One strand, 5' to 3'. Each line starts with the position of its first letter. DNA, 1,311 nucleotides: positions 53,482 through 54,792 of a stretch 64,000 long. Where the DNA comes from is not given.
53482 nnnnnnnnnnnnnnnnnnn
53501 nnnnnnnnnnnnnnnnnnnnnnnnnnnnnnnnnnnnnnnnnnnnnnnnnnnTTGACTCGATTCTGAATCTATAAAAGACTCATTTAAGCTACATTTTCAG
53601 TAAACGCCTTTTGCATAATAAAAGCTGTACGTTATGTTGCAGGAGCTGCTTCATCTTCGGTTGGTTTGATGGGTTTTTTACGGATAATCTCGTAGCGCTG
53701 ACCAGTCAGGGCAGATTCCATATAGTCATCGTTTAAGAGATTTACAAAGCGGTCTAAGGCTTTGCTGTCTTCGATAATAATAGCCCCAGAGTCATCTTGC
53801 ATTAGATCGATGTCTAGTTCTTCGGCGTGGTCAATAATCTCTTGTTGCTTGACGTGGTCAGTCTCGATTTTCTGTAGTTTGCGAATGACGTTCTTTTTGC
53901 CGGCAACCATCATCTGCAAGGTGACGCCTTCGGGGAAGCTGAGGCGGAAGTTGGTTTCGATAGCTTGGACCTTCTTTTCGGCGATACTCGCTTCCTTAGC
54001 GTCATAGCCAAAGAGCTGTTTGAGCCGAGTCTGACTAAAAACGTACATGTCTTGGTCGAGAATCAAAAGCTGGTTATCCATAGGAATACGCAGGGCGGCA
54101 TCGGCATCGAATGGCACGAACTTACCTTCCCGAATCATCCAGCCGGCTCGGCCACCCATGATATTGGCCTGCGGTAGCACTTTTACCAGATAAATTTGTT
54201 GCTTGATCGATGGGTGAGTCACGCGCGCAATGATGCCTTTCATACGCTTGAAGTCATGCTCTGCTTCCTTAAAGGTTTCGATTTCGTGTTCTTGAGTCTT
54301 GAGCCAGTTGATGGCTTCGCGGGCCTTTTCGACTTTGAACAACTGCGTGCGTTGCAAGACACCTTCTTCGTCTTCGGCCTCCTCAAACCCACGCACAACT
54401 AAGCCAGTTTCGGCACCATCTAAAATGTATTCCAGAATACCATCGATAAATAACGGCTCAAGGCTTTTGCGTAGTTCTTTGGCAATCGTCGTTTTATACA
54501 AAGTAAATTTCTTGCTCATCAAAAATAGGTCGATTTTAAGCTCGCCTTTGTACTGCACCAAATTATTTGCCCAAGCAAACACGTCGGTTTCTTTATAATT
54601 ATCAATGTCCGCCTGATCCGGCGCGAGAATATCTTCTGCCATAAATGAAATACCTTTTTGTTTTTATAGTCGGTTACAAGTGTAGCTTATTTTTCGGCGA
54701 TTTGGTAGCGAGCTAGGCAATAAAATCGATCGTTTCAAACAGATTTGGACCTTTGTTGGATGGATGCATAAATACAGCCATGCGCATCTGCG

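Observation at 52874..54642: KwaB-like (DUF4868-like) gene without KwaA, paired instead with a HicA-fold/eRF1-like two-domain protein: a possible non-canonical defence module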

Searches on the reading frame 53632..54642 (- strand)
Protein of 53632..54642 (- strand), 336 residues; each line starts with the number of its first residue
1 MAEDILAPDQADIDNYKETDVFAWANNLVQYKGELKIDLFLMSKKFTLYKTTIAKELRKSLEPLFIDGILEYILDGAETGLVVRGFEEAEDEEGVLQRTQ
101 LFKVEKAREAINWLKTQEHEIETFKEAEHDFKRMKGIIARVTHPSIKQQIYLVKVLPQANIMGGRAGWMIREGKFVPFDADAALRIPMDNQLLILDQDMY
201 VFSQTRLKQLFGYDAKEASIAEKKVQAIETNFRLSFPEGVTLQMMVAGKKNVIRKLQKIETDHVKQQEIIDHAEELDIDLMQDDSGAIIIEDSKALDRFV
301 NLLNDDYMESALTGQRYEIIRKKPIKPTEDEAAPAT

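Call 3: search_protein_families(library=pfam, proteins=[window:53632-54642:-], max_evalue=1)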
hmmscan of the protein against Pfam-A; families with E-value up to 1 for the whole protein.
window:53632-54642:- (336 aa): 1 family
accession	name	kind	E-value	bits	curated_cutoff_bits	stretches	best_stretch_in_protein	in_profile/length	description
PF16162.10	KwaB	-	5.5e-14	53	26.3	1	148-313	16-186/186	Kiwa protein KwaB-like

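Call 4: search_protein_families(library=padloc, proteins=[window:53632-54642:-], max_evalue=1)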
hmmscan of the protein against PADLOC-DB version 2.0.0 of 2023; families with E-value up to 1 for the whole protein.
window:53632-54642:- (336 aa): 7 families
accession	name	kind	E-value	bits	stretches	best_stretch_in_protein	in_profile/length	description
PDLC00233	KwaB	-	6.5e-19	66.3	1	28-328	13-317/320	DUF4868 domain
PDLC00230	KwaB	-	4.8e-09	34.1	1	96-329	84-320/322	DUF4868 domain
PDLC00224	KwaB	-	1e-08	33.3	1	37-315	17-295/302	DUF4868 domain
PDLC00223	KwaB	-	6.4e-06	23.5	1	193-317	197-326/339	DUF4868 domain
PDLC00222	KwaB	-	2.8e-05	21.6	1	116-325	77-291/292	DUF4868 domain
PDLC00234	KwaB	-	0.00021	18.9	1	250-319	212-282/289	DUF4868 domain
PDLC00235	KwaB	-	0.0083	13.6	1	238-326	220-311/312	DUF4868 domain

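Call 6: search_protein_families(library=ncbifam, proteins=[window:53632-54642:-], max_evalue=1)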
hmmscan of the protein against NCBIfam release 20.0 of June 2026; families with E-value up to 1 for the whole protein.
window:53632-54642:- (336 aa): 1 family
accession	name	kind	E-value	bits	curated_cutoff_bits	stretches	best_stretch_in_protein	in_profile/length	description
NF041623.1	KwaB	equivalog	7.3e-18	64.8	200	1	29-322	8-305/306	anti-phage protein KwaB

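Call 7: search_protein_families(library=phrogs, proteins=[window:53632-54642:-], max_evalue=1)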
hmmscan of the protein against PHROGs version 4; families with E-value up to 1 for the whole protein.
window:53632-54642:- (336 aa): 5 families
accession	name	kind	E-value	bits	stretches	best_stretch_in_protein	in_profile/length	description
phrog_11123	-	unknown function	0.0015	18.9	1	169-316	161-316/322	-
phrog_25229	-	unknown function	0.025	15.5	1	94-142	62-110/127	-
phrog_17700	-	unknown function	0.029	15.4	1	96-113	32-49/50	-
phrog_17512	-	unknown function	0.048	14.7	1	287-327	98-138/209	-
phrog_20881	-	unknown function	0.4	11.5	1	73-143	70-140/189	-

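Call 9: search_solved_structures(query=window:53632-54642:-, max_evalue=10, show_alignments=1)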
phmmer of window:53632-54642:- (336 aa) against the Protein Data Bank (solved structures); distinct sequences matched with E-value up to 10: 0.

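Call 20: find_homologous_proteins(query=window:53632-54642:-, max_evalue=0.001)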
Query window:53632-54642:- (336 aa): 1942 proteins with E <= 0.001 among 4168 candidates; the best 120 are listed.
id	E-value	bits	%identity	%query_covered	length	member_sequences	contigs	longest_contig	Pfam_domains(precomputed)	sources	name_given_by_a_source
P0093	2.1e-215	732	100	100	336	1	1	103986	PF16162.11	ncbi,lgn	-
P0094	4.4e-176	603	82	99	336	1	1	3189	PF16162.11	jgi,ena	-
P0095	9.2e-175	598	81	99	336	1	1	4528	PF16162.11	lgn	-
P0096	5.7e-172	589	80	99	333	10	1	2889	PF16162.11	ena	-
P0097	5.1e-166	570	74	100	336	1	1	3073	PF16162.11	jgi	jgi:hypothetical protein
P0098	5.3e-166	570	78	97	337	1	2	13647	PF16162.11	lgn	-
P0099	3.7e-164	564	74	100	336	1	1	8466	PF16162.11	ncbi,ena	-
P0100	1.6e-160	552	73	99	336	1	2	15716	PF16162.11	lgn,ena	-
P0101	1.3e-159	549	72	100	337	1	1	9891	PF16162.11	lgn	-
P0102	2.0e-159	548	70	100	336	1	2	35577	PF16162.11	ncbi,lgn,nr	ncbi:MAG: hypothetical protein JWN75_1062 [Candidatus Saccharibacteria bacterium]|nr:hypothetical pr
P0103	2.2e-159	548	72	100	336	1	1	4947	PF16162.11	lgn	-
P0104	3.0e-159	548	72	100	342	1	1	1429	PF16162.11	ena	-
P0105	3.3e-159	547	72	99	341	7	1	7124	PF16162.11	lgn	-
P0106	3.4e-159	547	73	99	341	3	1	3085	PF16162.11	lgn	-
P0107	7.7e-159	546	73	98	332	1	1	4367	PF16162.11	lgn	-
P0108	1.3e-158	545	71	100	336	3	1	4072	PF16162.11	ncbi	-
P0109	1.7e-158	545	74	99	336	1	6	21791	PF16162.11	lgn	-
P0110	6.2e-158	543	72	99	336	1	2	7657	PF16162.11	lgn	-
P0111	1.6e-157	542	72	98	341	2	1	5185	PF16162.11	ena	-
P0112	1.6e-157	542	73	100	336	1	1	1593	PF16162.11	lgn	-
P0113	1.9e-157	542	71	99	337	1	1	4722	PF16162.11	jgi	jgi:hypothetical protein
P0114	2.1e-157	541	71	99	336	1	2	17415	PF16162.11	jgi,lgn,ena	-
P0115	3.1e-157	541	72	99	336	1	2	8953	PF16162.11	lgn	-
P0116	3.8e-157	541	71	100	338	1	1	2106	PF16162.11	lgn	-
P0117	4.1e-157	540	72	99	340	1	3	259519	PF16162.11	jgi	jgi:hypothetical protein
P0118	7.3e-157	540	71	99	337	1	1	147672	PF16162.11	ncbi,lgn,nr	ncbi:MAG: hypothetical protein JWM37_291 [Candidatus Saccharibacteria bacterium]|nr:hypothetical pro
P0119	1.1e-156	539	72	99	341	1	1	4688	PF16162.11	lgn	-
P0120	1.2e-156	539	71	99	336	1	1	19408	PF16162.11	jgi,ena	-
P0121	1.3e-156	539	70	99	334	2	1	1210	PF16162.11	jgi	jgi:Domain of unknown function (DUF4868)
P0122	2.0e-156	538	71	99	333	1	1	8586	PF16162.11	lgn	-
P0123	2.5e-156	538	72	100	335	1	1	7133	PF16162.11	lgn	-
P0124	6.7e-156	536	69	100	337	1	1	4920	PF16162.11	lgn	-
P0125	1.2e-155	536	71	99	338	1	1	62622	PF16162.11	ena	-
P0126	1.5e-155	535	70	99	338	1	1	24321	PF16162.11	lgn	-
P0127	1.7e-155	535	71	99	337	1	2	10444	PF16162.11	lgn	-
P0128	2.0e-155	535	70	99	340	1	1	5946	PF16162.11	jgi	jgi:Domain of unknown function (DUF4868)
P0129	2.2e-155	535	71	99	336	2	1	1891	PF16162.11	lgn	-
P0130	2.7e-155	535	69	100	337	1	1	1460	PF16162.11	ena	-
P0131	2.9e-155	534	71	99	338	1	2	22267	PF16162.11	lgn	-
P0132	3.5e-155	534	70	99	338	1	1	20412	PF16162.11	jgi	jgi:hypothetical protein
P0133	6.1e-155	533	71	98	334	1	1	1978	PF16162.11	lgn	-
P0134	6.6e-155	533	68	100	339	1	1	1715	PF16162.11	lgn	-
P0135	8.2e-155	533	70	99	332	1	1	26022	PF16162.11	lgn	-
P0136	9.0e-155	533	70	99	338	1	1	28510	PF16162.11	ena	-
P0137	1.3e-154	532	71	99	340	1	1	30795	PF16162.11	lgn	-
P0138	1.9e-154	532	70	100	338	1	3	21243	PF16162.11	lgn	-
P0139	2.5e-154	531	70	99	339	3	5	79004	PF16162.11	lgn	-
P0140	2.8e-154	531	70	99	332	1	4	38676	PF16162.11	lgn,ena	-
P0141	3.5e-154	531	70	98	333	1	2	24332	PF16162.11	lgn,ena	-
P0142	4.3e-154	531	68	99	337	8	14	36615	PF16162.11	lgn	-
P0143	8.5e-154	530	71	100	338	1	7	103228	PF16162.11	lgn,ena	-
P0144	9.9e-154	529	69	99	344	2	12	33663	PF16162.11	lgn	-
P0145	1.2e-153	529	70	99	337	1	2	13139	PF16162.11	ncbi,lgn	-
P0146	1.3e-153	529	70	99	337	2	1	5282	PF16162.11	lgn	-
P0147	1.3e-153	529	69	100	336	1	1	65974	PF16162.11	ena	-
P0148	1.3e-153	529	69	99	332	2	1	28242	PF16162.11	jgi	jgi:hypothetical protein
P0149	1.6e-153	529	70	99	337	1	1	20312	PF16162.11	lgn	-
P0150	2.1e-153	528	69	99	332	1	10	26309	PF16162.11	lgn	-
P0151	2.1e-153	528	69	100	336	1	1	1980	PF16162.11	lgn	-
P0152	2.1e-153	528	70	99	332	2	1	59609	PF16162.11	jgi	jgi:hypothetical protein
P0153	2.3e-153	528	71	98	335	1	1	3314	PF16162.11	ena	-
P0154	2.6e-153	528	67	100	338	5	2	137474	PF16162.11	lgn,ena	-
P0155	6.7e-153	527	70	99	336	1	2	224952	PF16162.11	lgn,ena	-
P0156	7.1e-153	527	70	99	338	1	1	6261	PF16162.11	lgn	-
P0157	1.3e-152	526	70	99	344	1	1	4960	PF16162.11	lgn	-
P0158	1.4e-152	526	68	100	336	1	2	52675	PF16162.11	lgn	-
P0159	1.7e-152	525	71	98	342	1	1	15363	PF16162.11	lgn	-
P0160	4.1e-152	524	69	100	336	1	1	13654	PF16162.11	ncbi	-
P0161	5.9e-152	524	70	99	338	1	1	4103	PF16162.11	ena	-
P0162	6.1e-152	523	70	96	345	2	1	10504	PF16162.11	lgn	-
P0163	1.1e-151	523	69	97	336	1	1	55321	PF16162.11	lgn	-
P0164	1.8e-151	522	68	99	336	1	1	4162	PF16162.11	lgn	-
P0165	2.1e-151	522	68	98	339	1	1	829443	PF16162.11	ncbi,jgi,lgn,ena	jgi:hypothetical protein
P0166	2.1e-151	522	70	99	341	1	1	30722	PF16162.11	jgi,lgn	-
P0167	3.0e-151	521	67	99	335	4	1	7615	PF16162.11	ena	-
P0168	3.2e-151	521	70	100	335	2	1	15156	PF16162.11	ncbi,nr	ncbi:MAG TPA: Kiwa anti-phage protein KwaB-like domain-containing protein [Candidatus Saccharimonada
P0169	3.6e-151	521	68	99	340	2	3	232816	PF16162.11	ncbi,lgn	-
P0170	6.5e-151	520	68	98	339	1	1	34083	PF16162.11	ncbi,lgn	ncbi:MAG: Kiwa anti-phage protein KwaB-like domain-containing protein [Candidatus Saccharimonadales 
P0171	7.6e-151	520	68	100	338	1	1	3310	PF16162.11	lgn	-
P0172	8.0e-151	520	68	99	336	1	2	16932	PF16162.11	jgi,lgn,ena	-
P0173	9.0e-151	520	68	100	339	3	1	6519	PF16162.11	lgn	-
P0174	9.7e-151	520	68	100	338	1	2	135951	PF16162.11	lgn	-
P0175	1.0e-150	519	68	100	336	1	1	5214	PF16162.11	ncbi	-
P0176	1.2e-150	519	67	99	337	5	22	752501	PF16162.11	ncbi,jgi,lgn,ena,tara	tara:strand:- start:1088 stop:2101 length:1014 start_codon:yes stop_codon:yes gene_type:complete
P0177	2.1e-150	518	69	99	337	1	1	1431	PF16162.11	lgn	-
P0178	2.7e-150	518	67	100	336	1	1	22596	PF16162.11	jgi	-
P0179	4.5e-150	517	68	100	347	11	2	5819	PF16162.11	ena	-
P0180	9.8e-150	516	68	99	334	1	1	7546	PF16162.11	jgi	jgi:hypothetical protein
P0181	1.2e-149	516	67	100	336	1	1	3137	PF16162.11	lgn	-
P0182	1.3e-149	516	68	99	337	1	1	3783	PF16162.11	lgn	-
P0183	1.6e-149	516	68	100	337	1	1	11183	PF16162.11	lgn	-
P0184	2.7e-149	515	67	100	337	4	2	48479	PF16162.11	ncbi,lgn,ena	-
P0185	3.4e-149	514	67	99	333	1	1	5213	PF16162.11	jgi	jgi:hypothetical protein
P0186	3.6e-149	514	68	99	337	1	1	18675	PF16162.11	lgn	-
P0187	3.7e-149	514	67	100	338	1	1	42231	PF16162.11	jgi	jgi:hypothetical protein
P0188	4.3e-149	514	68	99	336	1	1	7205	PF16162.11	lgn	-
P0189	4.4e-149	514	67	99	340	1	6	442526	PF16162.11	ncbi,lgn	-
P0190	6.5e-149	514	68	99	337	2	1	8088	PF16162.11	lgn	-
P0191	1.4e-148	512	69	99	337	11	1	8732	PF16162.11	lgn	-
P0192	1.4e-148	512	66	100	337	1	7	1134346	PF16162.11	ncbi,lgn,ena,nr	ncbi:MAG: DUF4868 domain-containing protein [Candidatus Nomurabacteria bacterium]|nr:MAG: DUF4868 do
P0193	1.5e-148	512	67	99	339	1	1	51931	PF16162.11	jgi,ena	-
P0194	1.8e-148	512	65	100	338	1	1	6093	PF16162.11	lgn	-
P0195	1.9e-148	512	67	100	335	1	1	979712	PF16162.11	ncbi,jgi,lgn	ncbi:MAG TPA: Kiwa anti-phage protein KwaB-like domain-containing protein [Candidatus Saccharimonada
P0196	2.6e-148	512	68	99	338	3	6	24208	PF16162.11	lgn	-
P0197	3.3e-148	511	67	99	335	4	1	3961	PF16162.11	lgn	-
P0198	5.4e-148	511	68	99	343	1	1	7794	PF16162.11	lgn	-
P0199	6.8e-148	510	67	100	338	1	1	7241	PF16162.11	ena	-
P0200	1.0e-147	510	67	98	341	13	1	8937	PF16162.11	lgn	-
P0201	2.6e-147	508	67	99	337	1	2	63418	PF16162.11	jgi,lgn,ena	-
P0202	3.1e-147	508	69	97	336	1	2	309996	PF16162.11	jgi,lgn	jgi:hypothetical protein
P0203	3.9e-147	508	68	100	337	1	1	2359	PF16162.11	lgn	-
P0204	1.7e-146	506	68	98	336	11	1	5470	PF16162.11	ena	-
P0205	1.8e-146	506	68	100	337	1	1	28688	PF16162.11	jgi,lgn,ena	-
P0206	2.4e-146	505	68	97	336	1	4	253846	PF16162.11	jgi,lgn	jgi:hypothetical protein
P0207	3.7e-146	504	65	99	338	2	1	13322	PF16162.11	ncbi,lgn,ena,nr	ncbi:MAG TPA: Kiwa anti-phage protein KwaB-like domain-containing protein [Candidatus Acidoferrum sp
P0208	3.8e-146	504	66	100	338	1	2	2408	PF16162.11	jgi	jgi:hypothetical protein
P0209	4.6e-146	504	66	100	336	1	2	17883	PF16162.11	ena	-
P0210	1.5e-145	502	67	99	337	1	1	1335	PF16162.11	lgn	-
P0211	1.8e-145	502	66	99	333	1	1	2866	PF16162.11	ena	-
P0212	2.6e-145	502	67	99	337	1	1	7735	PF16162.11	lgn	-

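Call 22: find_related_loci(query=A2, collection=genome_contigs, flank=8000)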
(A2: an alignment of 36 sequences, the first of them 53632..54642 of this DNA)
Query A2 (336 aa) in genome_contigs; peptide patterns used: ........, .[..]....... (x = any residue, [..] = any of these).
289 stretches matched a pattern; 251 encode a relative of the query (tblastn E <= 1e-3); the best 80 are kept; 80 distinct loci.
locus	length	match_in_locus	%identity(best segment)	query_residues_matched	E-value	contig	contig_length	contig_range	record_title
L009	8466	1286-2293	74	1-336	1e-168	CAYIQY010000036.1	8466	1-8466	MAG TPA_asm: uncultured Candidatus Saccharibacteria bacterium isolate ERP119705_co25_180 genome assembly, contig: NODE_8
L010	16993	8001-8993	73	1-331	1e-167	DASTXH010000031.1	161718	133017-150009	MAG TPA_asm: Candidatus Saccharimonadales bacterium isolate SMAG_U2409 k141_1160699, whole genome shotgun sequence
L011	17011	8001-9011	69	3-334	6e-162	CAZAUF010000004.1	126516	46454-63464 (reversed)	MAG TPA_asm: uncultured Candidatus Saccharibacteria bacterium isolate SRP144015_co1_45 genome assembly, contig: NODE_73_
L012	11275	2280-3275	70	1-332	2e-161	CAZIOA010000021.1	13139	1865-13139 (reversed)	MAG TPA_asm: uncultured Candidatus Saccharibacteria bacterium isolate SRP263527_co2_73 genome assembly, contig: NODE_419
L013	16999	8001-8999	71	1-333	9e-161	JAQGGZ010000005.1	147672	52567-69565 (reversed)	MAG: Candidatus Saccharibacteria bacterium isolate RYN_420 scaffold_63541, whole genome shotgun sequence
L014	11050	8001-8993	67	1-331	1e-160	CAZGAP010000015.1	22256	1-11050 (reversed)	MAG TPA_asm: uncultured Candidatus Saccharibacteria bacterium isolate SRP090828_co2_17 genome assembly, contig: NODE_778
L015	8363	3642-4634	69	3-333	1e-160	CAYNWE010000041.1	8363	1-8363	MAG TPA_asm: uncultured Candidatus Saccharibacteria bacterium isolate binchicken_co328_38 genome assembly, contig: NODE_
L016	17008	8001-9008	67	1-336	8e-161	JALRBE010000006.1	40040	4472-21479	MAG: Candidatus Saccharimonadia bacterium isolate HM.17 NODE_6_length_40040_cov_4.351926, whole genome shotgun sequence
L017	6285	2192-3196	69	1-335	2e-161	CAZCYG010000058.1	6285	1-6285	MAG TPA_asm: uncultured Candidatus Saccharibacteria bacterium isolate SRP173033_co1_367 genome assembly, contig: NODE_33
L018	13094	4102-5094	70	1-331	4e-160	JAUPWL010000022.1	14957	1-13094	MAG: Patescibacteria group bacterium isolate erpe_2018_sw_45hr_WHONDRS-SW48-000100_F_bin.11 scaffold_282, whole genome s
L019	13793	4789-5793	68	3-336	1e-159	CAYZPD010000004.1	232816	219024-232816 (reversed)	MAG TPA_asm: uncultured Candidatus Saccharibacteria bacterium isolate SRP292972_co3_105 genome assembly, contig: NODE_77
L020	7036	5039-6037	67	1-333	3e-159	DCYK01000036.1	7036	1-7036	MAG TPA_asm: Candidatus Saccharibacteria bacterium UBA2112 UBA2112_contig_53788, whole genome shotgun sequence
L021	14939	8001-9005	67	1-335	3e-158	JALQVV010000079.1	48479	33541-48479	MAG: Candidatus Saccharimonadia bacterium isolate FCJ.42 FCJ_13230, whole genome shotgun sequence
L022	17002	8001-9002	67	3-336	1e-157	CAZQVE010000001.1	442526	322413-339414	MAG TPA_asm: uncultured Candidatus Saccharibacteria bacterium isolate SRP263527_co2_210 genome assembly, contig: NODE_5_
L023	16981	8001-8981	69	1-327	1e-157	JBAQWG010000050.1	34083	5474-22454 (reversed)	MAG: Candidatus Saccharimonadales bacterium isolate MFD12012_ilm_asm_bin23 k127_18754, whole genome shotgun sequence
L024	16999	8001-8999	68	1-333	1e-157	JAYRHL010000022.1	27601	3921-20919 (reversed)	MAG: Candidatus Saccharimonadaceae bacterium isolate SZ_szas25bin.26 k141_749507, whole genome shotgun sequence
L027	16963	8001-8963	68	14-336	1e-154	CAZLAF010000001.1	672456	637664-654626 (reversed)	MAG TPA_asm: uncultured Candidatus Saccharibacteria bacterium isolate binchicken_co173_115 genome assembly, contig: NODE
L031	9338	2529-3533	63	1-335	5e-152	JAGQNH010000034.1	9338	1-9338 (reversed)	MAG: Candidatus Saccharibacteria bacterium isolate HKST-UBA63 2009_313240, whole genome shotgun sequence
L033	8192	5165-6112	66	18-333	2e-146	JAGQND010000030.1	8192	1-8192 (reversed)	MAG: Candidatus Saccharibacteria bacterium isolate HKST-UBA59 NODE_30_length_8192_cov_3.009242, whole genome shotgun seq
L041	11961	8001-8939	64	14-326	2e-140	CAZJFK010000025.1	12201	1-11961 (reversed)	MAG TPA_asm: uncultured Candidatus Saccharibacteria bacterium isolate SRP344714_co1_354 genome assembly, contig: NODE_94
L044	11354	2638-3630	62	1-331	3e-140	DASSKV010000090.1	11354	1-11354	MAG TPA_asm: Candidatus Saccharimonadales bacterium isolate SMAG_U1152 k141_990375, whole genome shotgun sequence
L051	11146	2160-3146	63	2-331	1e-138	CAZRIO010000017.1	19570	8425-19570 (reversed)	MAG TPA_asm: uncultured Candidatus Saccharibacteria bacterium isolate SRP200132_co1_783 genome assembly, contig: NODE_48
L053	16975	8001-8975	65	14-336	6e-137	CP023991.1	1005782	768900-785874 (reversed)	MAG: Candidatus Saccharibacteria bacterium isolate CG19_WC_8_21_14_NA_150_51_44 chromosome, complete genome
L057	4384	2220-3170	61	15-331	2e-137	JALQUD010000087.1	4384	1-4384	MAG: Candidatus Saccharimonadia bacterium isolate DFJ.1 NODE_87_length_4384_cov_3.635709, whole genome shotgun sequence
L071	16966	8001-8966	59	4-329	2e-127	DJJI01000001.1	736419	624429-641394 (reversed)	MAG TPA_asm: Candidatus Saccharibacteria bacterium UBA6572 UBA6572_contig_1, whole genome shotgun sequence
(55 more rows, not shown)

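Call 39: search_protein_families(library=padloc, proteins=[L051:208-807:+, L053:6588-7025:-, L057:488-892:+, L044:523-951:+, L071:9027-10145:+, L019:1821-2282:-, L020:2745-3122:-, L027:7572-8012:-, L033:4288-4977:-, L015:5034-5708:+], max_evalue=1)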
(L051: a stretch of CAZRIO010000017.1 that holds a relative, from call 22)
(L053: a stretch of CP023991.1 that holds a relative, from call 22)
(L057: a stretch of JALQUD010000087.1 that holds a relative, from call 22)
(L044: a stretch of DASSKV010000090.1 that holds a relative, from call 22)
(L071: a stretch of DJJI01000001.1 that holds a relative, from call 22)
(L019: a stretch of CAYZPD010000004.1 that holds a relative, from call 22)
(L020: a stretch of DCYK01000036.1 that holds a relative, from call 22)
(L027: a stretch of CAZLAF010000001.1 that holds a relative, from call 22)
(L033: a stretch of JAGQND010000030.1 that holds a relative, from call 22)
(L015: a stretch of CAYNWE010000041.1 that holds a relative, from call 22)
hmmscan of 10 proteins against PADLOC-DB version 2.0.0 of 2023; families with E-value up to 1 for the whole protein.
L051:208-807:+ (199 aa): 0 families

L053:6588-7025:- (145 aa): 0 families

L057:488-892:+ (134 aa): 0 families

L044:523-951:+ (142 aa): 0 families

L071:9027-10145:+ (372 aa): 0 families

L019:1821-2282:- (153 aa): 1 family
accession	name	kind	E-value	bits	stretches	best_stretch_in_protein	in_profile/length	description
PDLC02612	DrmC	-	0.031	11.8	1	100-135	68-103/235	DrmC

L020:2745-3122:- (125 aa): 0 families

L027:7572-8012:- (146 aa): 0 families

L033:4288-4977:- (229 aa): 0 families

L015:5034-5708:+ (224 aa): 0 families

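Call 41: search_solved_structures(query=A2, max_evalue=10, show_alignments=2)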
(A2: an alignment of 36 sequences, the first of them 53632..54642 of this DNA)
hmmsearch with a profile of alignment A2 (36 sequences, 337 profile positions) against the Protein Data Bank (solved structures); distinct sequences matched with E-value up to 10: 2.
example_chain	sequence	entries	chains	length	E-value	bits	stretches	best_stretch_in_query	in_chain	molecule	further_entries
9o0i_H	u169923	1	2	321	0.39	12.9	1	183-329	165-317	Kiwa protein KwaB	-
9mrx_K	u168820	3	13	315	0.67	12.1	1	183-324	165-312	Kiwa protein KwaB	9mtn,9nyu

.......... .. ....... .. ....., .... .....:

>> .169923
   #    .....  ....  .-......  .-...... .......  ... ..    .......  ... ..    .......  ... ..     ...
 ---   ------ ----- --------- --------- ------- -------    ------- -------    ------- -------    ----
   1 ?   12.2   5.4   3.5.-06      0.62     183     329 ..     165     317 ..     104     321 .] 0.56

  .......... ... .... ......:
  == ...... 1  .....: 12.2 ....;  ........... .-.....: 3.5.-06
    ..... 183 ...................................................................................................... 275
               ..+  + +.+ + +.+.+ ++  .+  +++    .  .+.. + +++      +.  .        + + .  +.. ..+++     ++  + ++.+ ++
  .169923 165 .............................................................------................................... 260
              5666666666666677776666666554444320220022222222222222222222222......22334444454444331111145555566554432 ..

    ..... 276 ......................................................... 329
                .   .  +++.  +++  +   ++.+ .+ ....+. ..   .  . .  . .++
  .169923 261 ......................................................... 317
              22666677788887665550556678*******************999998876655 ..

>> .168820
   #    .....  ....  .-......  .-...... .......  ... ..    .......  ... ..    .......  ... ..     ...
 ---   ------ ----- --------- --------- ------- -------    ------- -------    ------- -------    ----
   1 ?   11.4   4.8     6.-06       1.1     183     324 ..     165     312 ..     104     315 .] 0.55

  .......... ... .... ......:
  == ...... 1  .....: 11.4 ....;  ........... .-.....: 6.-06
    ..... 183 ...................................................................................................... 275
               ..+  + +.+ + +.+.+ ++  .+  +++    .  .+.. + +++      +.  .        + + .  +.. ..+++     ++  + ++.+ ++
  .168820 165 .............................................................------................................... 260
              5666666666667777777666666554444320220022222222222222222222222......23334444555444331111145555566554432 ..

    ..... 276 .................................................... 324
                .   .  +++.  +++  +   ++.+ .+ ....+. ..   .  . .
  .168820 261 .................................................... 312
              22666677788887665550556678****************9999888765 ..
